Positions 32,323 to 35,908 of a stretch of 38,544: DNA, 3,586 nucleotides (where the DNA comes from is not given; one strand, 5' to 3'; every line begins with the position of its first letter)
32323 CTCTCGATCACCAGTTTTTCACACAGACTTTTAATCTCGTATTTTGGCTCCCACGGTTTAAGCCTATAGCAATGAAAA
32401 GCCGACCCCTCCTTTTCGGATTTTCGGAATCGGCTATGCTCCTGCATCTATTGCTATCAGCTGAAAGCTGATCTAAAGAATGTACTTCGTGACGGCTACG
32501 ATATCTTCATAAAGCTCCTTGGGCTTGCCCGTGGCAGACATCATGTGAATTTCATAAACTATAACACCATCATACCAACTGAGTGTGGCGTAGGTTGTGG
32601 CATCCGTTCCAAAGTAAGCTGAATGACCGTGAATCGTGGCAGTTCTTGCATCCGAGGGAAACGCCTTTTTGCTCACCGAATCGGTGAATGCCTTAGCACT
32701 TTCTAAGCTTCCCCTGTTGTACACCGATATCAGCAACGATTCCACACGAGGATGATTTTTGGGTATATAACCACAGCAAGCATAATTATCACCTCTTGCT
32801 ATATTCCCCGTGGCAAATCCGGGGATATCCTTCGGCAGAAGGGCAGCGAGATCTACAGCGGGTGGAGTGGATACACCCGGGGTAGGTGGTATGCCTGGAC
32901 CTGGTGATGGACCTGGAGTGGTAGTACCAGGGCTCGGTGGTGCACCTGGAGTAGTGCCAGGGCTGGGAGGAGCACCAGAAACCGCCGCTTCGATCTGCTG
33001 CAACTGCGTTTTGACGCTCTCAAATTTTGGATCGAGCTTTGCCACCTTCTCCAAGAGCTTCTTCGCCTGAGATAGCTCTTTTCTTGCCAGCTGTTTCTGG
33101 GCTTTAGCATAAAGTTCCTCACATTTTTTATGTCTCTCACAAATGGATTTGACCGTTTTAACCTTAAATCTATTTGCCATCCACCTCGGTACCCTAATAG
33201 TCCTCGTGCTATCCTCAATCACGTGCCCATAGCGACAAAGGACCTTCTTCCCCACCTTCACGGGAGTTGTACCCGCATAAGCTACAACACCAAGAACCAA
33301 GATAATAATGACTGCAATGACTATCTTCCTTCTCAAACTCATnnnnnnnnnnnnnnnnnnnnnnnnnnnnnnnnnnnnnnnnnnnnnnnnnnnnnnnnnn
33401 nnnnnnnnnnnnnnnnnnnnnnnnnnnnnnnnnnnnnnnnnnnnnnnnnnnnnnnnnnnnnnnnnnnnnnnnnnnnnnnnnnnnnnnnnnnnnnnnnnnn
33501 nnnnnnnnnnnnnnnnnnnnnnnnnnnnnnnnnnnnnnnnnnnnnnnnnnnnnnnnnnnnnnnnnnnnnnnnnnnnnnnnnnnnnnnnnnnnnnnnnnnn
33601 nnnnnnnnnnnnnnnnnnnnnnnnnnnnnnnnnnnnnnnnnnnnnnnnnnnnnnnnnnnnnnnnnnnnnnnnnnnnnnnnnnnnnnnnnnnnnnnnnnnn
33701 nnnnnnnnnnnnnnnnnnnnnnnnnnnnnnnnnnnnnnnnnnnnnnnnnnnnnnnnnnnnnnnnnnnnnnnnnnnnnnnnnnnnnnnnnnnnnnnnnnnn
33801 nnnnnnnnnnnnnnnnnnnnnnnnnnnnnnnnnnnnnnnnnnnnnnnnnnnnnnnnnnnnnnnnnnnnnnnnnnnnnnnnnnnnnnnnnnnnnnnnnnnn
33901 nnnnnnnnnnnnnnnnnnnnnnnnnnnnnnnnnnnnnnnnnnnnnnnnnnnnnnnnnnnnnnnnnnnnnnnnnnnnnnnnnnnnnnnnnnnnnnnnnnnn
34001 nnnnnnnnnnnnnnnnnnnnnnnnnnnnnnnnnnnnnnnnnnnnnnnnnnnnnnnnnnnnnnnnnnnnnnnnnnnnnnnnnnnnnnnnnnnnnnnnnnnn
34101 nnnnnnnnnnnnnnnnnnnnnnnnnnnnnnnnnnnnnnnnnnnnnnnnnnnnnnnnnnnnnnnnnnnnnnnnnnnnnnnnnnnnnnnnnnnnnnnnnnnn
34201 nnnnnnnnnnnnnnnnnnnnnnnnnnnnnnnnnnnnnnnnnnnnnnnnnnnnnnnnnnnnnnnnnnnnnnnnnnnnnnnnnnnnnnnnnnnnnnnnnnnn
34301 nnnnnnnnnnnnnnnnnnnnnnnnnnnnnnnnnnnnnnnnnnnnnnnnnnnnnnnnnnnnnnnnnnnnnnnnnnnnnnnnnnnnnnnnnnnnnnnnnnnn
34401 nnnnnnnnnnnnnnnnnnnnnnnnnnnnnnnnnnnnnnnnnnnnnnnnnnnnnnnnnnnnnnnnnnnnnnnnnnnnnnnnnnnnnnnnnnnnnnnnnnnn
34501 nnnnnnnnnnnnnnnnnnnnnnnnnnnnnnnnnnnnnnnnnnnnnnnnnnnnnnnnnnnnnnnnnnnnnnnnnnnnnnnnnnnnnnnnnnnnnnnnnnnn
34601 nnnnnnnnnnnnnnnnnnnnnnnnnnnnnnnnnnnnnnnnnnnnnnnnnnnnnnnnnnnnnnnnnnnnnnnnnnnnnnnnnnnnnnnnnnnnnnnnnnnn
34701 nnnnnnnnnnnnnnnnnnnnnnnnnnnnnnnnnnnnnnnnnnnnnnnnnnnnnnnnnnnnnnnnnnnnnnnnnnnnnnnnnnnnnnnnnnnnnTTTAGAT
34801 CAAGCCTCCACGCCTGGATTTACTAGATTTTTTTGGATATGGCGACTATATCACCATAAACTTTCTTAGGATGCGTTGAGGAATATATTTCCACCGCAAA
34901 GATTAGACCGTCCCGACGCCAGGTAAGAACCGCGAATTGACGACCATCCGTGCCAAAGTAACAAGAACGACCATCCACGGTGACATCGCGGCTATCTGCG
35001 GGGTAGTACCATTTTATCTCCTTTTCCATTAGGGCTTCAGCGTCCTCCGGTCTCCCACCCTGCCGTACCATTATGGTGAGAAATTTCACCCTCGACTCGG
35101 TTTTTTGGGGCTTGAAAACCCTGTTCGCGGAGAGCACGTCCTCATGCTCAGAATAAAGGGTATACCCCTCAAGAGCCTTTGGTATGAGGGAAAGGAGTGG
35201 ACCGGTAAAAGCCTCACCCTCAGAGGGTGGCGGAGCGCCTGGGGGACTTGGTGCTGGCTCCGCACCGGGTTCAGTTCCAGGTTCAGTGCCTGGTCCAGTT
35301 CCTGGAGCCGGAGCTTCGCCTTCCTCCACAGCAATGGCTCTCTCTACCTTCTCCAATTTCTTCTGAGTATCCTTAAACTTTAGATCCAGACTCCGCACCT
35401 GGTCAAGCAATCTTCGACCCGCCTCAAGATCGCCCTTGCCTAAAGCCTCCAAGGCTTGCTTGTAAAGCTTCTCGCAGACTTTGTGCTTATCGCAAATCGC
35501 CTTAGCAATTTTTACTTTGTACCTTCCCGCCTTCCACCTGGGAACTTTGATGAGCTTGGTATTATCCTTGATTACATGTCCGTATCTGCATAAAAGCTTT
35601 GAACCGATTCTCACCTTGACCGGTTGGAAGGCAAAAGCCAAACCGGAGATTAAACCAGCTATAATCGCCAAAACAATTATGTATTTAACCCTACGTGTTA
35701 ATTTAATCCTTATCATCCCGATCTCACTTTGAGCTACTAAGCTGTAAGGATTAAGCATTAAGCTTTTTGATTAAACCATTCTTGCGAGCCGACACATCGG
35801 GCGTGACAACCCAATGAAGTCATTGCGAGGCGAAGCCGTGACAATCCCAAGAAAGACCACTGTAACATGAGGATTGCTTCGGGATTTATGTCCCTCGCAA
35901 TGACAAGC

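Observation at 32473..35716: Uncharacterised three-gene module: two paralogous membrane-anchored proteins flanking a P-loop-less AAA/Orc-like protein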

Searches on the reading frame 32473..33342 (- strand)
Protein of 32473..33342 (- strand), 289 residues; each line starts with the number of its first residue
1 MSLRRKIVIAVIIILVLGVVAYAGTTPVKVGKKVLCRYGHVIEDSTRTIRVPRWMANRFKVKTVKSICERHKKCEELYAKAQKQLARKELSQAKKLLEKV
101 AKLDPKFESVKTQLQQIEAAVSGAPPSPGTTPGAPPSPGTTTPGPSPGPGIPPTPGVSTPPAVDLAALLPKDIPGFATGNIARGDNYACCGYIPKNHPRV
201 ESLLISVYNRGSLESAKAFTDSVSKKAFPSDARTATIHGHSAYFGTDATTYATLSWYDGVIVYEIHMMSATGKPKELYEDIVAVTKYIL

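Call 4: search_protein_families(library=pfam, proteins=[window:32473-33342:-], max_evalue=0.1)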
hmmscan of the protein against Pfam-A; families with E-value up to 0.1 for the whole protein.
window:32473-33342:- (289 aa): 8 families
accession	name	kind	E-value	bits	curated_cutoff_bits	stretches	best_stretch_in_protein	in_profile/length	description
PF01499.21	Herpes_UL25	-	0.0092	15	25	1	40-147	13-122/555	Herpesvirus UL25 family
PF07554.19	FIVAR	-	0.018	16.1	29.2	1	78-122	24-68/71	FIVAR domain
PF18394.6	TBK1_CCD1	-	0.025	14.6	25.9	1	59-120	63-126/256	TANK-binding kinase 1 coiled-coil domain 1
PF07719.23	TPR_2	-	0.04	14.5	27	1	75-106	2-33/34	Tetratricopeptide repeat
PF13525.12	YfiO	-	0.057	13.6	25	1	72-119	3-51/203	Outer membrane lipoprotein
PF14559.12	TPR_19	-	0.069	13.9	25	0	79-111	30-62/68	Tetratricopeptide repeat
PF04012.17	PspA_IM30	-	0.09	12.8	33.9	0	69-122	62-115/220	PspA/IM30 family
PF19556.4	PRTRC_E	-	0.096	12.9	26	0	59-121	103-165/175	PRTRC system protein E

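Call 6: search_protein_families(library=ncbifam, proteins=[window:32473-33342:-], max_evalue=0.1)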
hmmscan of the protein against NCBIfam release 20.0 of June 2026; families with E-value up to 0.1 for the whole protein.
window:32473-33342:- (289 aa): 5 families
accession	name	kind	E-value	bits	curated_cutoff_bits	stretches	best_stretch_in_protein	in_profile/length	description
NF040658.1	Myxo_OME_TraC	equivalog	0.0013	17.5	500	1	63-121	71-130/602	outer membrane exchange accessory lipoprotein TraC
TIGR03302.1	OM_YfiO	subfamily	0.013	15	81.4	1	71-108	30-67/239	outer membrane protein assembly factor BamD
NF040983.1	BimA_second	exception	0.054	12.3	600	1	124-162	89-127/381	trimeric autotransporter actin-nucleating factor BimA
NF041007.1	cell_div_CdvA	equivalog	0.059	12.8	350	1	45-116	60-131/235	cell division protein CdvA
NF033885.1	conj_TraP_IncI1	equivalog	0.095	12.4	135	0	42-140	58-158/217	conjugal transfer protein TraP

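Call 9: find_homologous_proteins(query=window:32473-33342:-)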
Query window:32473-33342:- (289 aa): 5 proteins with E <= 0.001 among 2382 candidates.
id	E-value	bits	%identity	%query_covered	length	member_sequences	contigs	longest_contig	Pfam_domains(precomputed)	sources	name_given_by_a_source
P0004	1.6e-189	646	100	100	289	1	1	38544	-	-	-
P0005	6.8e-168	575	90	94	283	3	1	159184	-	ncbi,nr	ncbi:MAG: FIVAR domain-containing protein [Actinomycetota bacterium]|nr:FIVAR domain-containing prot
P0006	1.7e-62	229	42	94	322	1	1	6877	-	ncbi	-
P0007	5.8e-58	214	52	39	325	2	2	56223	-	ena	-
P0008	6.7e-58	214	39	94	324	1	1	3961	-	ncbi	-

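Call 12: find_encoding_contigs(protein=P0007, flank=10000, max_places=4)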
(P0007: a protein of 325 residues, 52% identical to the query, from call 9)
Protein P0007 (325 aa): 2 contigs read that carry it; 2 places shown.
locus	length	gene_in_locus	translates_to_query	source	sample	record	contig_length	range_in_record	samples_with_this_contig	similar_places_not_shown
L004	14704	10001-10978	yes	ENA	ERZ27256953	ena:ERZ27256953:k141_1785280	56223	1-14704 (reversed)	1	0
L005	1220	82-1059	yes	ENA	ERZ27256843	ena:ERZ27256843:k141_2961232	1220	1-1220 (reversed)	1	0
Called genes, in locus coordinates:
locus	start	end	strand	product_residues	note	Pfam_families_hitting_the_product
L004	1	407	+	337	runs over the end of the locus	-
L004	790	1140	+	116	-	PF15919:HicB_lk_antitox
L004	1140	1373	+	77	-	PF07927:HicA_toxin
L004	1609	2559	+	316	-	PF00892:EamA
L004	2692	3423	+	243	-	-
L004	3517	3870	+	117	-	PF05635:23S_rRNA_IVP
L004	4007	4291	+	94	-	-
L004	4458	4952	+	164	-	-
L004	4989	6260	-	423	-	PF02310:B12-binding, PF04055:Radical_SAM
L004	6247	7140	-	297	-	PF04055:Radical_SAM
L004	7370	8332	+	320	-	-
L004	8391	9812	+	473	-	-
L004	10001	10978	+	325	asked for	-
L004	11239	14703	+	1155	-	?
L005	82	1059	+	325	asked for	-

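Call 13: find_encoding_contigs(protein=P0006, flank=10000, max_places=4)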
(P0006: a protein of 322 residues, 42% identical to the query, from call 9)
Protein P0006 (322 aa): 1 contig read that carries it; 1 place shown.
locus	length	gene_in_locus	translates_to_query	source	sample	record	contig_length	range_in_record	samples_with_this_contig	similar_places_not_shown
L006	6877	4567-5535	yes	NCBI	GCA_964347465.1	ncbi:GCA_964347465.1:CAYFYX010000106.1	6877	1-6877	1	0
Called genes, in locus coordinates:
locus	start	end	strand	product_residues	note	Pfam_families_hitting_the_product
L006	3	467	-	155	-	?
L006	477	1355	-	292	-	PF04055:Radical_SAM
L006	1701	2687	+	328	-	-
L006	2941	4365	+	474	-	-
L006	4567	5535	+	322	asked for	-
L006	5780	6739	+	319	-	-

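Call 14: find_encoding_contigs(protein=P0008, flank=10000, max_places=4)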
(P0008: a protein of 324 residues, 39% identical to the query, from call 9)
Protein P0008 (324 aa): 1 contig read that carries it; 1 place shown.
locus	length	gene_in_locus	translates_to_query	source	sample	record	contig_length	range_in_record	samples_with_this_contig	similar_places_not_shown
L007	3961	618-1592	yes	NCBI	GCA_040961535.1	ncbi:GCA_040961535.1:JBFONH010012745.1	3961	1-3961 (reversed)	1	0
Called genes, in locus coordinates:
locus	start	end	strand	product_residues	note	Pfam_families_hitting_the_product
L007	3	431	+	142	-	?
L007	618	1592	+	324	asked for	-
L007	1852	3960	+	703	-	?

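Call 23: search_protein_families(library=phrogs, proteins=[window:32473-33342:-], max_evalue=0.1)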
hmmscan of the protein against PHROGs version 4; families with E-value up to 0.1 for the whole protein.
window:32473-33342:- (289 aa): 2 families
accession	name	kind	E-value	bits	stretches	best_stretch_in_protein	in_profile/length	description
phrog_12683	-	unknown function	0.025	16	1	63-114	12-65/69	-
phrog_37283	-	unknown function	0.095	12.8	0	91-158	306-373/386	-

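Call 24: search_protein_families(library=padloc, proteins=[window:32473-33342:-], max_evalue=0.1)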
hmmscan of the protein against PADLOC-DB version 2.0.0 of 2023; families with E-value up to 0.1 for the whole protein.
window:32473-33342:- (289 aa): 0 families

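Call 27: search_solved_structures(query=A3, max_evalue=10)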
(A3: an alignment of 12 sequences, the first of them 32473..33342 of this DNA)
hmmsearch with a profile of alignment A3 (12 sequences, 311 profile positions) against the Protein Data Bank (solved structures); distinct sequences matched with E-value up to 10: 23.
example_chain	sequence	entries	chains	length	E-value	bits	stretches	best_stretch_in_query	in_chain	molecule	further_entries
8xi2_V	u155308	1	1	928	0.0041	19.9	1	98-190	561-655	MI domain-containing protein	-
7n3t_C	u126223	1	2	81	0.016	18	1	80-130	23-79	Designed TrkA-binding miniprotein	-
6hiv_BN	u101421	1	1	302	0.07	15.8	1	120-172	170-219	mL80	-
6ch3_B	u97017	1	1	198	0.22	14.2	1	85-175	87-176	Flagellar secretion chaperone FliS,Flagellin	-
8c6j_H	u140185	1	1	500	0.25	14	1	108-165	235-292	Pre-mRNA-splicing factor CWC22 homolog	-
6nhj_J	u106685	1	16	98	0.28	13.9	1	144-194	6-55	Small capsomere-interacting protein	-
7okx_O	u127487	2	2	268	0.31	13.7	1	121-183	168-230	ELL-associated factor 1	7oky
9s9g_A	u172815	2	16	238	0.48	13.1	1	53-132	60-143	Cell division protein CdvA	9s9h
9uxb_A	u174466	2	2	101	0.51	13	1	82-164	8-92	Transcription activator BRG1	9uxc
7emf_D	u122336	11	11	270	0.51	13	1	93-139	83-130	Mediator of RNA polymerase II transcription subunit 4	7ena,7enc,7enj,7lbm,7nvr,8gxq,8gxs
2pk2_A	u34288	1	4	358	0.53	12.9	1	106-181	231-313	Cyclin-T1, Protein Tat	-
7sh3_A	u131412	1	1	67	0.8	12.4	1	79-117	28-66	Synthetic VirB8 Miniprotein Binder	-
8xyv_A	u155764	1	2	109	0.96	12.1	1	80-111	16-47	De novo designed protein 0705-5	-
6hiv_BK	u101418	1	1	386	1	12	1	118-180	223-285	mL77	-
8t1i_B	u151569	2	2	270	1.1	12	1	93-139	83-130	Mediator of RNA polymerase II transcription subunit 4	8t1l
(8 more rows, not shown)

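Call 32: predict_structure(alignment_id=A3)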
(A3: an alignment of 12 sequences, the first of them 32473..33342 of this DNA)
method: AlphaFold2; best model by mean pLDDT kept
length: 289 residues; sequences in the alignment: 12
mean_pLDDT: 82.1   pTM: 0.71
mean pLDDT of the five models: 82.1, 78.9, 74.6, 74.6, 73.1
residues with pLDDT >= 90: 140; 70-90: 102; 50-70: 11; < 50: 36
segments of 3 or more residues with pLDDT < 50: 124-158
pLDDT, mean of each block of 10 residues (from residue 1): 75 77 78 87 88 81 87 93 92 93 86 83 45 30 31 42 89 91 93 92 96 94 91 93 93 96 97 95 93
secondary structure, 60 per line:
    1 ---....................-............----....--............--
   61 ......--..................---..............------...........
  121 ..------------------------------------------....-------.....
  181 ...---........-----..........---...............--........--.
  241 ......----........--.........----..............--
elements in order: H4-23 E25-36 E41-44 E47-52 H53-58 E61-66 H69-86 H90-103 H110-122 H165-168 E176-183 E187-194 E200-209 H213-227 E230-237 E240-246 E251-258 E261-269 H274-287

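Call 34: fold_search(model_id=the predicted structure, library=pdb)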
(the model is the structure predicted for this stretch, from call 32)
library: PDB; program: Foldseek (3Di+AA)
matches with E <= 10: 878; with E <= 0.001: 0
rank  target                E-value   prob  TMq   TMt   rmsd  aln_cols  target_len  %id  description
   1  4rth_B                2.4e-03  0.95  0.18  0.29   9.9       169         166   11  The crystal structure of PsbP from Zea mays (released 2015-03-11)
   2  1v2b_B                2.9e-03  0.93  0.17  0.29   9.2       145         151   14  Crystal Structure of PsbP Protein in the Oxygen-Evolving Complex of Photosystem II from Higher Plants (released 2004-05-18)
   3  2xb3                  3.0e-03  0.99  0.23  0.37   7.0       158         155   10  The Structure of Cyanobacterial PsbP (released 2010-08-25)
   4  2lnj_MODEL_1_A        3.0e-03  0.94  0.22  0.32   9.7       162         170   11  Solution Structure of Cyanobacterial PsbP (CyanoP) from Synechocystis sp. PCC 6803 (released 2012-06-06)
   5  9gnw_P                3.4e-03  0.97  0.21  0.29   7.9       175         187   10  Universal PSII assembly intermediate (released 2025-09-17)
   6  5xnl_P                3.6e-03  0.84  0.18  0.24   9.7       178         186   10  Structure of stacked C2S2M2-type PSII-LHCII supercomplex from Pisum sativum (released 2017-09-20)
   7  9grx_0                4.3e-03  0.97  0.23  0.35   7.6       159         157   11  NDH-PSI-LHCI supercomplex from S. oleracea (released 2025-02-12)
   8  7pi0_P                5.8e-03  0.69  0.16  0.22  11.3       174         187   13  Unstacked compact Dunaliella PSII (released 2022-08-17)
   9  8z9d_P                6.9e-03  0.98  0.26  0.36   7.2       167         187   10  cryo-EM structure of PSII-LHCII megacomplex from spinach (released 2024-11-13)
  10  9i4t_P                6.9e-03  0.97  0.20  0.31   8.0       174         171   10  Photosystem II from Arabidopsis thaliana (released 2026-03-25)
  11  2vu4                  7.3e-03  0.82  0.18  0.29   8.9       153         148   12  Structure of PsbP protein from Spinacia oleracea at 1.98 A resolution (released 2009-07-21)
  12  4rti                  9.8e-03  0.72  0.19  0.26   9.1       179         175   12  The crystal structure of PsbP from Spinacia oleracea (released 2015-03-11)
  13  4rth_A                1.0e-02  0.72  0.17  0.26   9.5       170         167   10  The crystal structure of PsbP from Zea mays (released 2015-03-11)
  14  8bd3_F1               1.1e-02  0.93  0.22  0.30   7.8       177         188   12  Cryo-EM structure of the Photosystem II - LHCII supercomplex from Chlorella ohadi (released 2023-08-09)
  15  1v2b_A                1.2e-02  0.80  0.18  0.30   9.2       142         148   14  Crystal Structure of PsbP Protein in the Oxygen-Evolving Complex of Photosystem II from Higher Plants (released 2004-05-18)
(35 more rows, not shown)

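Call 40: search_protein_families(library=pfam, proteins=[L004:11239-14703:+, L007:1852-3960:+, L006:5780-6739:+], max_evalue=0.001)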
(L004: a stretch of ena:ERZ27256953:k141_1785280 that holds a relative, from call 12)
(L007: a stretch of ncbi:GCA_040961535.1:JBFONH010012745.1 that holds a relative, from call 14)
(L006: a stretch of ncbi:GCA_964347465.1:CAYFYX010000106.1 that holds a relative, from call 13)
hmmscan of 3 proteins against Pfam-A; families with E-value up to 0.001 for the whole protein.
L004:11239-14703:+ (1155 aa): 5 families
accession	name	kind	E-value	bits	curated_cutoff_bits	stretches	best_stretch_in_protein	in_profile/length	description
PF07495.19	Y_Y_Y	-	4.8e-27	94.1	26.6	2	979-1038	5-64/65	Y_Y_Y domain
PF19077.6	Big_13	-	1.3e-10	42.1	27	0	858-935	14-94/102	Bacterial Ig-like domain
PF24421.1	Ig_J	-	1.2e-07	32.2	29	0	605-647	61-103/104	Tip attachment protein J, Ig-like domain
PF13860.13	FlgD_ig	-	3.3e-05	24.2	27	0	1007-1023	62-78/79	FlgD Ig-like domain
PF18986.5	DUF5719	-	0.00026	20.6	26.2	1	1042-1123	48-132/319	Family of unknown function (DUF5719)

L007:1852-3960:+ (703 aa): 1 family
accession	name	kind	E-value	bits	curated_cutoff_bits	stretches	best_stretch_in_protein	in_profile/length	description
PF17957.7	Big_7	-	4.9e-20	72.4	24.1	1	509-576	1-69/70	Bacterial Ig domain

L006:5780-6739:+ (319 aa): 0 families

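Call 87: find_homologous_proteins(query=A3, max_evalue=0.001)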
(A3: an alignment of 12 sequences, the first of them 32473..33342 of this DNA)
Query A3 (12 sequences) (289 aa, profile of the alignment): 13 proteins with E <= 0.001 among 8000 candidates.
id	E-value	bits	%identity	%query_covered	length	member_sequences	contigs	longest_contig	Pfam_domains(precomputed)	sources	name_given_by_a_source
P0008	3.5e-134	465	39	94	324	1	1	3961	-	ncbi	-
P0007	8.5e-129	448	52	39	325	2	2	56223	-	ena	-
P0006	1.1e-128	447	42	94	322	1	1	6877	-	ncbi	-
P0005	2.0e-124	433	90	94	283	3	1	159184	-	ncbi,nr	ncbi:MAG: FIVAR domain-containing protein [Actinomycetota bacterium]|nr:FIVAR domain-containing prot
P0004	1.1e-122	428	100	100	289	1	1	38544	-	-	-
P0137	1.9e-121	423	27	97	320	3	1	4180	-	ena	-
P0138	3.1e-121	423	30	96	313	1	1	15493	-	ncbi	-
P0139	3.8e-117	409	33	97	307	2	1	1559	-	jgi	jgi:hypothetical protein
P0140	4.8e-117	409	38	98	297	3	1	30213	-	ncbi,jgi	-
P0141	1.2e-116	408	35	43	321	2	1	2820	-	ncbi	-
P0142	3.5e-116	406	42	98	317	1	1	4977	-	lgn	-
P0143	4.6e-102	360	27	98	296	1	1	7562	-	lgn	-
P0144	4.8e-58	215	40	98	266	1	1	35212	-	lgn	-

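Call 89: find_encoding_contigs(protein=P0144, flank=9000, max_places=2)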
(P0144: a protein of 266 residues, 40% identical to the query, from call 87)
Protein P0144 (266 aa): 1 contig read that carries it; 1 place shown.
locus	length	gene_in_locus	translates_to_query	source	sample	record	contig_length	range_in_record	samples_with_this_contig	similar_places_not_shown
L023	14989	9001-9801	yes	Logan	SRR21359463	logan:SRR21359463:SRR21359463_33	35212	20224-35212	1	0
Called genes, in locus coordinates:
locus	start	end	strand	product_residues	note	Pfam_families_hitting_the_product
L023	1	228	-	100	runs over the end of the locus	-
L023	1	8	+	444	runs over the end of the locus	PF14537:Cytochrom_c3_2 (faint), PF22113:Mtrc-MtrF_II-IV_dom (faint), PF09699:Paired_CXXCH_1 (faint), PF14522:Cytochrome_C7 (faint)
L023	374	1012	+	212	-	PF04879:Molybdop_Fe4S4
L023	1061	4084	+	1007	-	PF00384:Molybdopterin, PF01568:Molydop_binding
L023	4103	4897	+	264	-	PF13247:Fer4_11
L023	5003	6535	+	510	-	PF00892:EamA (weak)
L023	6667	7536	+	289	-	-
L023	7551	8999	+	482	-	-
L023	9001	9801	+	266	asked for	-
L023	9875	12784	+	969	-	PF01839:FG-GAP (faint), PF13517:FG-GAP_3 (faint), PF22352:K319L-like_PKD (faint), PF14522:Cytochrome_C7 (faint), PF14537:Cytochrom_c3_2 (faint), PF09699:Paired_CXXCH_1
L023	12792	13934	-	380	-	PF04015:DUF362, PF12838:Fer4_7 (faint), PF00037:Fer4 (faint), PF12797:Fer4_2 (faint), PF13187:Fer4_9 (weak), PF13237:Fer4_10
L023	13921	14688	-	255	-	PF02593:DUF166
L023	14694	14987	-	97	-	?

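Call 105: fold_search(model_id=the predicted structure, library=viral)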
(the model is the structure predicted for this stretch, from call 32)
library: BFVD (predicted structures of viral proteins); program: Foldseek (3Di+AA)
matches with E <= 10: 723; with E <= 0.001: 2
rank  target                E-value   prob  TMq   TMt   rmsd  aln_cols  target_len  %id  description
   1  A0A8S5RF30            6.5e-04  1.00  0.28  0.33   4.1       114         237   11  Uncharacterized protein [virus sp. ctyMK1]
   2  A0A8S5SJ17            7.3e-04  1.00  0.26  0.20   6.0       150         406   13  Host cell surface-exposed lipoprotein [Siphoviridae sp. ctvhu9]
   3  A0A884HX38            2.4e-03  1.00  0.24  0.55   6.3       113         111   10  (no name in the UniProt tables at hand)
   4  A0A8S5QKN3            1.2e-02  0.94  0.25  0.19   5.8       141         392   11  Lipoprotein [Siphoviridae sp. ctezl47]
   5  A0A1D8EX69            1.2e-02  0.85  0.18  0.37  11.9       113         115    8  Uncharacterized protein [Campylobacter phage vB_CjeM_Los1]
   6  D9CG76                1.2e-02  0.72  0.18  0.25  10.7       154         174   10  (no name in the UniProt tables at hand)
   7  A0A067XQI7            1.4e-02  0.25  0.10  0.28  13.4        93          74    9  (no name in the UniProt tables at hand)
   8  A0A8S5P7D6            1.8e-02  0.90  0.18  0.37  17.8       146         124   14  Lipoprotein [Siphoviridae sp. ctmYS12]
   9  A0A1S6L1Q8            2.1e-02  0.82  0.18  0.23  13.4       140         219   11  (no name in the UniProt tables at hand)
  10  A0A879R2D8            3.1e-02  0.89  0.18  0.47   8.3       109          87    6  Uncharacterized protein [Synechococcus phage S-SRM01]
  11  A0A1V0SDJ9            3.1e-02  0.28  0.11  0.19  13.5       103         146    8  Uncharacterized protein [Indivirus ILV1]
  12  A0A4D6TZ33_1          5.6e-02  0.25  0.13  0.04  14.2       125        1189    9  Genome polyprotein (Fragment) [Firefly squid flavivirus]
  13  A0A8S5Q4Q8            5.6e-02  0.23  0.12  0.10  15.1       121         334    8  Tail fiber protein [Podoviridae sp. ctza028]
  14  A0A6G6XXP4            6.3e-02  0.44  0.16  0.30   9.2       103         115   16  (no name in the UniProt tables at hand)
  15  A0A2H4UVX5            6.3e-02  0.18  0.14  0.11  10.9       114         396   18  Lipoate-protein ligase [Bodo saltans virus]
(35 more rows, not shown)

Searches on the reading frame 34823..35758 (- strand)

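Call 4: search_protein_families(library=pfam, proteins=[window:34823-35758:-], max_evalue=0.1)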
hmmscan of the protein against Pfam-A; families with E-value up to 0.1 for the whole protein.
window:34823-35758:- (311 aa): 0 families

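Call 6: search_protein_families(library=ncbifam, proteins=[window:34823-35758:-], max_evalue=0.1)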
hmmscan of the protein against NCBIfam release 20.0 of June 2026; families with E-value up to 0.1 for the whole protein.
window:34823-35758:- (311 aa): 1 family
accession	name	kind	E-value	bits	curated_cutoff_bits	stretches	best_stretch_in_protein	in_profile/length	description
NF040983.1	BimA_second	exception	0.005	15.7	600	1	106-187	55-139/381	trimeric autotransporter actin-nucleating factor BimA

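Call 23: search_protein_families(library=phrogs, proteins=[window:34823-35758:-], max_evalue=0.1)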
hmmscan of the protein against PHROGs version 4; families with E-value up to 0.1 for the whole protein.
window:34823-35758:- (311 aa): 1 family
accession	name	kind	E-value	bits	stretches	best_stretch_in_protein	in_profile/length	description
phrog_7187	-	unknown function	0.0086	16.4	1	149-177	383-418/527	-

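Call 24: search_protein_families(library=padloc, proteins=[window:34823-35758:-], max_evalue=0.1)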
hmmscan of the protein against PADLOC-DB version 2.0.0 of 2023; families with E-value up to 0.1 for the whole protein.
window:34823-35758:- (311 aa): 0 families
